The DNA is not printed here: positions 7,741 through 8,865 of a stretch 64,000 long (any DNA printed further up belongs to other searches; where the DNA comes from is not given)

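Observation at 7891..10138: Unlinked GldL/GldM-like motor gene pair whose GldM-like partner is all-beta and non-canonical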

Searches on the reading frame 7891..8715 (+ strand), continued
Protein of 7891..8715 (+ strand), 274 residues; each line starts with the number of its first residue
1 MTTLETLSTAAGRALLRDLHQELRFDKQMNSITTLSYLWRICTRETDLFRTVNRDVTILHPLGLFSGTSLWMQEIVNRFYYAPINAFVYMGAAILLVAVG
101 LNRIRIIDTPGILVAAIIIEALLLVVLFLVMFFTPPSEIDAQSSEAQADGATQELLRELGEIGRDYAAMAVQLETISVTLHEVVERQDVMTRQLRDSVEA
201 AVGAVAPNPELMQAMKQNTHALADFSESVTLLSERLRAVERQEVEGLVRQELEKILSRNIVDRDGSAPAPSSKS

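Call 51: find_encoding_contigs(protein=P0263, flank=8000, max_places=3)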
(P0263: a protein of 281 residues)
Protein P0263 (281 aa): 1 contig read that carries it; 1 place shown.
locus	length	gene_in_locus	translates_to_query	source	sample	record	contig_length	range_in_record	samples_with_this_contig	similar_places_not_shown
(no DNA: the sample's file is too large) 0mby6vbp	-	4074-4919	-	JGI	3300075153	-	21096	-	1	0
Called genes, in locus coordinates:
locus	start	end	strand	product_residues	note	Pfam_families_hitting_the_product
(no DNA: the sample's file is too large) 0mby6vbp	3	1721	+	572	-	?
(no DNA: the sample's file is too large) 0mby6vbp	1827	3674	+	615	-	-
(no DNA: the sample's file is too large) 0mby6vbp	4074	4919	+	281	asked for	-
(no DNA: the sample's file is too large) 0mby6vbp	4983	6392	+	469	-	-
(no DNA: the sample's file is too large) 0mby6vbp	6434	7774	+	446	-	-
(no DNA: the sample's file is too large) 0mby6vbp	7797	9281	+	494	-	-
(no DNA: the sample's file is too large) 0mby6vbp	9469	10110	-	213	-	-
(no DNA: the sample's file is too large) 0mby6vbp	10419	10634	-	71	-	-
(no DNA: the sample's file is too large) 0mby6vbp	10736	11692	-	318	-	PF14326:DUF4384 (weak)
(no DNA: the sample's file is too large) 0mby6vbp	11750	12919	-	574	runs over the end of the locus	-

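Call 52: find_encoding_contigs(protein=P0317, flank=8000, max_places=3)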
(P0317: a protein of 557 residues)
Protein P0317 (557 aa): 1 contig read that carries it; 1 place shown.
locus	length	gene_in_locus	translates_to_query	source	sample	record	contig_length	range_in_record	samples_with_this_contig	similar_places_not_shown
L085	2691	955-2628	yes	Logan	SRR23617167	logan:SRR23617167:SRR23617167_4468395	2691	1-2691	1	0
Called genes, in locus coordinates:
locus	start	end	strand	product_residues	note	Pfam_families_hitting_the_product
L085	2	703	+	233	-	?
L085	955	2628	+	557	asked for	-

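Call 53: find_encoding_contigs(protein=P0299, flank=8000, max_places=3)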
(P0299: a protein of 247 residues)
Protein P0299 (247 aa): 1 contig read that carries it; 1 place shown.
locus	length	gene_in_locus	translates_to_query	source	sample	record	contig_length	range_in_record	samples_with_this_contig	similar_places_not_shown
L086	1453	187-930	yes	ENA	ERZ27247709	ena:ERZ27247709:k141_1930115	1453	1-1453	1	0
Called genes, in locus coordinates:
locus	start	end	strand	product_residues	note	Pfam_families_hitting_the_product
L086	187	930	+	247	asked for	-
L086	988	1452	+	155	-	?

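Call 79: list_cluster_members(proteins=[P0263, P0266, P0267, P0281, P0288, P0291, P0298, P0301, P0312, P0306])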
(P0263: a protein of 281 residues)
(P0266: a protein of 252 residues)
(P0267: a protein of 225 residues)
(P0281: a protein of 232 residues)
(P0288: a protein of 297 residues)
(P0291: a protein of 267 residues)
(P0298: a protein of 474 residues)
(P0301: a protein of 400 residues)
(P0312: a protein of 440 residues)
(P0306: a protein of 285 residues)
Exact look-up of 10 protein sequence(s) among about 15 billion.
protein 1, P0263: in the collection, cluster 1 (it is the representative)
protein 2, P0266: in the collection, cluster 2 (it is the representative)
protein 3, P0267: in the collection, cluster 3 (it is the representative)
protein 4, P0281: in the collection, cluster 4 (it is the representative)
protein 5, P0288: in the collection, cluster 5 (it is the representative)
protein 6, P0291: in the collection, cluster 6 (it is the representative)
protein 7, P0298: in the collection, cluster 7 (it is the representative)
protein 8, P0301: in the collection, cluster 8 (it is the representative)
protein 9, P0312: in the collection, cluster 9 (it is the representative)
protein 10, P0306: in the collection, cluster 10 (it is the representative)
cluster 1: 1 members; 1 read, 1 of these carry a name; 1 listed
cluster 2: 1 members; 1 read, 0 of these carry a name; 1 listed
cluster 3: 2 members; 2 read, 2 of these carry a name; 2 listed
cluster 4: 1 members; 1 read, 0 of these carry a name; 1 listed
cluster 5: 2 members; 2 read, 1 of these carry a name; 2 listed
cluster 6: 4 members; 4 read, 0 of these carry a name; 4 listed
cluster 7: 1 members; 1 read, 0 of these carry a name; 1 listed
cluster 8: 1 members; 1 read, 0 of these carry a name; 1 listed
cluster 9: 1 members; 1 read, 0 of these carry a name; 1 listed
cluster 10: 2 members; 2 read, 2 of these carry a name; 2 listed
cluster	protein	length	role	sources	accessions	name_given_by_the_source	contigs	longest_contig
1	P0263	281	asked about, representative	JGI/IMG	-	hypothetical protein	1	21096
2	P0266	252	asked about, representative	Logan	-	-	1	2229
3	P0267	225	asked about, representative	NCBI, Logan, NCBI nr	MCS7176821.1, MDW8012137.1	MAG: hypothetical protein NZ960_04240 [Candidatus Kapabacteria bacterium] | hypothetical protein [Candidatus Kapabacteria bacterium]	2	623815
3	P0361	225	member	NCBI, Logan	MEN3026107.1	MAG: hypothetical protein ABDH31_00155 [Chlorobiota bacterium]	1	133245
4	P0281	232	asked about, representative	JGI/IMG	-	-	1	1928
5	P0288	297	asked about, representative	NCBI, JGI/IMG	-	hypothetical protein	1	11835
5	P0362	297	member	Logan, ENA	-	-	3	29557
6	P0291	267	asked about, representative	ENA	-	-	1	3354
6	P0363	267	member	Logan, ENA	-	-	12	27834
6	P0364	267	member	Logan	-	-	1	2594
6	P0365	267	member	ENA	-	-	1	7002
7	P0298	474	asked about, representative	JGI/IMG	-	-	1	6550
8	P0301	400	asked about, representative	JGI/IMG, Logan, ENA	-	-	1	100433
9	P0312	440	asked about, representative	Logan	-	-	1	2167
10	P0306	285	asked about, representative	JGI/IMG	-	prefoldin subunit 5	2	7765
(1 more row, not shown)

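Call 82: find_related_loci(query=A1, collection=genome_contigs, flank=10000)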
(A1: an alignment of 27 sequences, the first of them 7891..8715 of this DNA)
Query A1 (274 aa) in genome_contigs; peptide patterns used: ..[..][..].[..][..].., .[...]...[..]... (x = any residue, [..] = any of these).
190 stretches matched a pattern; 171 encode a relative of the query (tblastn E <= 1e-3); the best 80 are kept; 80 distinct loci.
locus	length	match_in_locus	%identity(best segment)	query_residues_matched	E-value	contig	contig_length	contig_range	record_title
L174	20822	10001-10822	93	1-274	1e-163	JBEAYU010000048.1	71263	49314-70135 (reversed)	MAG: Bacteroidota bacterium isolate NASQAN2011_332_B_bin.40 scaffold_15837, whole genome shotgun sequence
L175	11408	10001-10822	86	1-274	5e-147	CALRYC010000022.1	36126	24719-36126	MAG: Chitinophaga pinensis isolate JJ-MA1B5-281-8-m1-bin330 genome assembly, contig: JJ-MA1B5-281-C303, whole genome sho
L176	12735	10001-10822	83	1-274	2e-144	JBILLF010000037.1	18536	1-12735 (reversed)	MAG: Patescibacteria group bacterium isolate ME2017-07-27_3300044645_group7_bin150 Rohwer_bin1101_scaffold_2247_c1, whol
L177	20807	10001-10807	82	1-269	4e-143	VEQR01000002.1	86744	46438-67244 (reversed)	MAG: Candidatus Kapaibacterium sp. isolate ZLKRG19 NODE_124_length_86744_cov_10.100003, whole genome shotgun sequence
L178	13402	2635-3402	88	10-265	4e-142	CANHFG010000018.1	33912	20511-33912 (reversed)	MAG: Ignavibacteria bacterium isolate RE-18aug17-124 genome assembly, contig: RE-18aug17-C1486, whole genome shotgun seq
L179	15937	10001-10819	82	1-273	9e-142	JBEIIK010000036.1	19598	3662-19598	MAG: Ignavibacteria bacterium isolate Sample-102-S76-bin-82 Sample_102_S76-bin_82-k141_1200836, whole genome shotgun seq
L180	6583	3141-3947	81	1-269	4e-142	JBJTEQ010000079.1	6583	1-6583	MAG: Candidatus Kapaibacterium sp. isolate samp_4321_metabat2_67 samp_4321_322083, whole genome shotgun sequence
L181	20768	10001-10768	88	10-265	3e-141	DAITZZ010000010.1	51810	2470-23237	MAG TPA_asm: bacterium isolate CTOTU1238 NODE_184_length_51810_cov_26.140721, whole genome shotgun sequence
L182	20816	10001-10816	82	1-272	4e-139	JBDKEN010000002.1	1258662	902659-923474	MAG: Bacteroidota bacterium isolate eastforkpoplarcreek_2019_sw_WHONDRS-S19S_0039_B_bin.82 scaffold_788045, whole genome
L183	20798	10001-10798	83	8-273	3e-141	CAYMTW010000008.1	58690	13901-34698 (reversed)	MAG TPA_asm: uncultured Melioribacter sp. isolate binchicken_co298_307 genome assembly, contig: NODE_767_length_58690_co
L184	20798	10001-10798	67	1-267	3e-117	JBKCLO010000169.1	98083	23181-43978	MAG: Ignavibacteria bacterium isolate samp_510_concoct_1221 samp_510_1561544, whole genome shotgun sequence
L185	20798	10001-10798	66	1-267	4e-116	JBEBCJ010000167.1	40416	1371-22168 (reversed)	MAG: Bacteroidota bacterium isolate blackwarrior_2019_sw_WHONDRS-S19S_0021_B_bin.5 scaffold_532856, whole genome shotgun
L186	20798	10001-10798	64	1-267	3e-115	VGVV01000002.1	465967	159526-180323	MAG: Ignavibacteria bacterium isolate M_surface_10_mx_236 M_surface_10_mx_236_Ga0194123_10000009, whole genome shotgun s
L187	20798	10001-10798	66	1-267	4e-114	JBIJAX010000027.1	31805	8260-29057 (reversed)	MAG: Candidatus Kapaibacterium sp. isolate ME2006-08-01D12_3300042387_group2_bin83 Rohwer_bin1098_scaffold_382_c1, whole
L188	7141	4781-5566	65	1-262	5e-113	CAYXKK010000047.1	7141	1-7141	MAG TPA_asm: uncultured Melioribacter sp. isolate SRP318679_co1_368 genome assembly, contig: NODE_15981_length_7141_cov_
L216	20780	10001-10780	49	1-263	2e-83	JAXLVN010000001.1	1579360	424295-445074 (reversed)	MAG: Candidatus Kapaibacterium sp. isolate STL-BAC57 C1.230.fa-1, whole genome shotgun sequence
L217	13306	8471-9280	47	1-272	3e-82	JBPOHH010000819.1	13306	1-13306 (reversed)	MAG: Bacteroidota bacterium isolate MAG_525 c_000000186728, whole genome shotgun sequence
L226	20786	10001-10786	48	1-261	7e-78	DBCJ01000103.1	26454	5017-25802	MAG TPA_asm: Ignavibacteria bacterium UBA961 UBA961_contig_11847, whole genome shotgun sequence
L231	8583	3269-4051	48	1-260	7e-76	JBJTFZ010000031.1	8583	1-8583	MAG: bacterium isolate samp_4319_metabat2_58 samp_4319_262577, whole genome shotgun sequence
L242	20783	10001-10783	44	1-260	6e-71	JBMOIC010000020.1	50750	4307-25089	MAG: Bacteroidota bacterium isolate Deming_bin.385 contig1106, whole genome shotgun sequence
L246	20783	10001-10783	45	1-260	3e-71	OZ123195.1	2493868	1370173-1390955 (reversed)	MAG: Bacteroidota bacterium isolate ME-04may21-LR-49 genome assembly, chromosome: 1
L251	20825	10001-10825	39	1-267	4e-70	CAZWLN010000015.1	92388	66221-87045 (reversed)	MAG TPA_asm: uncultured Hyphomicrobiales bacterium isolate binchicken_co20_189 genome assembly, contig: NODE_641_length_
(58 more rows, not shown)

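Call 89: search_protein_families(library=pfam, proteins=[L231:4-1395:+, L246:8071-8739:+, L226:8750-9982:+, L242:12435-13631:+, L231:7002-7586:+, L216:8677-9477:+, L217:7294-8163:+, L251:7583-8893:+], max_evalue=0.001)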
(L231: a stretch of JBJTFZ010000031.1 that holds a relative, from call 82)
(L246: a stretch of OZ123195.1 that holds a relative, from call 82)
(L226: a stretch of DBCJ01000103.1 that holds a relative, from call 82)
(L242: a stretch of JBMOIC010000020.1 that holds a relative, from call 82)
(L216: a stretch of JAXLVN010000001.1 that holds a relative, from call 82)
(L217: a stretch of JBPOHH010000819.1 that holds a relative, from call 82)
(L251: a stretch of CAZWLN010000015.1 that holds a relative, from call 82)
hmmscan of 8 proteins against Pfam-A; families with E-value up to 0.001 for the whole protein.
L231:4-1395:+ (463 aa): 2 families
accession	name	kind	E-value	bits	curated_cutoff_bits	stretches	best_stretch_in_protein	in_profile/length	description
PF00206.25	Lyase_1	-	1.9e-110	369.6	27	1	11-341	1-312/312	Lyase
PF10415.14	FumaraseC_C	-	1.2e-24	86.9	32.5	1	407-459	1-53/54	Fumarase C C-terminus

L246:8071-8739:+ (222 aa): 5 families
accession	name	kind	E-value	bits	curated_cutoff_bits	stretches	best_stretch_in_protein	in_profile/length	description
PF01926.29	MMR_HSR1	-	6.8e-20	71.7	21.9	1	25-143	1-113/113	50S ribosome-binding GTPase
PF03193.22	RsgA_GTPase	-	9.2e-09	35.8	30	1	26-80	109-169/174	RsgA GTPase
PF00350.29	Dynamin_N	-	1.1e-05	26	27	0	26-50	1-25/168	Dynamin family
PF02421.24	FeoB_N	-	8.4e-05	22.6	27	1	25-148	2-119/156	Ferrous iron transport protein B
PF00009.33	GTP_EFTU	-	0.00023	21.2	26.5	0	103-184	90-176/188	Elongation factor Tu GTP binding domain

L226:8750-9982:+ (410 aa): 0 families

L242:12435-13631:+ (398 aa): 5 families
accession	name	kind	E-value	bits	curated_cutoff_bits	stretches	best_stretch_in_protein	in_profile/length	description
PF00155.27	Aminotran_1_2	-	2.4e-56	191.9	19.7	1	44-385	4-360/361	Aminotransferase class I and II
PF01053.26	Cys_Met_Meta_PP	-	4.3e-08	32.5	27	1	89-218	55-181/381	Cys/Met metabolism PLP-dependent enzyme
PF01212.27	Beta_elim_lyase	-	8e-07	29.1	27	1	90-261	36-217/288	Beta-eliminating lyase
PF00266.25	Aminotran_5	-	9e-06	25.3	21.5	1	84-215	41-180/371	Aminotransferase class-V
PF01041.23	DegT_DnrJ_EryC1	-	0.00068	19.4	19.8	0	90-221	28-156/360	DegT/DnrJ/EryC1/StrS aminotransferase family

L231:7002-7586:+ (194 aa): 1 family
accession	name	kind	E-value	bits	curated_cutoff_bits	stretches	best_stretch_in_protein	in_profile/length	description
PF00160.26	Pro_isomerase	-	2.1e-47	161.7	21.7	1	40-190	8-155/159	Cyclophilin type peptidyl-prolyl cis-trans isomerase/CLD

L216:8677-9477:+ (266 aa): 9 families
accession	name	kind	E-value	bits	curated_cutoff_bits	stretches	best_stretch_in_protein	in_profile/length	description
PF13525.12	YfiO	-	8.2e-24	84.9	25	1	46-233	4-194/203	Outer membrane lipoprotein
PF13174.12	TPR_6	-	9.5e-16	57.7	26.3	0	85-117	1-33/33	Tetratricopeptide repeat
PF09976.15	TPR_21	-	8e-06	26.2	25.5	1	56-120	48-112/193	Tetratricopeptide repeat-like domain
PF13432.12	TPR_16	-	6.5e-05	23.7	32.7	0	52-116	2-63/65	Tetratricopeptide repeat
PF13428.12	TPR_14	-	9.8e-05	23.1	23.5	0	219-249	3-33/44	Tetratricopeptide repeat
PF07719.23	TPR_2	-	0.00011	22.5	27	0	184-209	5-30/34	Tetratricopeptide repeat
PF14559.12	TPR_19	-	0.00013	22.7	25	1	197-249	8-57/68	Tetratricopeptide repeat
PF13512.12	TPR_18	-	0.00017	22.2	21.9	1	47-168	10-141/145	Tetratricopeptide repeat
PF00515.34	TPR_1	-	0.00078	19.6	27.8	0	184-208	5-29/34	Tetratricopeptide repeat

L217:7294-8163:+ (289 aa): 1 family
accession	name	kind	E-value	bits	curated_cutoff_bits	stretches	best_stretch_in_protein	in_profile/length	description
PF12784.13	PDDEXK_2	-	2.8e-75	253.4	27.4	1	9-236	1-229/229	PD-(D/E)XK nuclease family transposase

L251:7583-8893:+ (436 aa): 1 family
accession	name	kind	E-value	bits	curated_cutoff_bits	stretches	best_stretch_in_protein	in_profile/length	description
PF13440.11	Polysacc_synt_3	-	4e-17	62.8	23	1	32-328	4-292/293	Polysaccharide biosynthesis protein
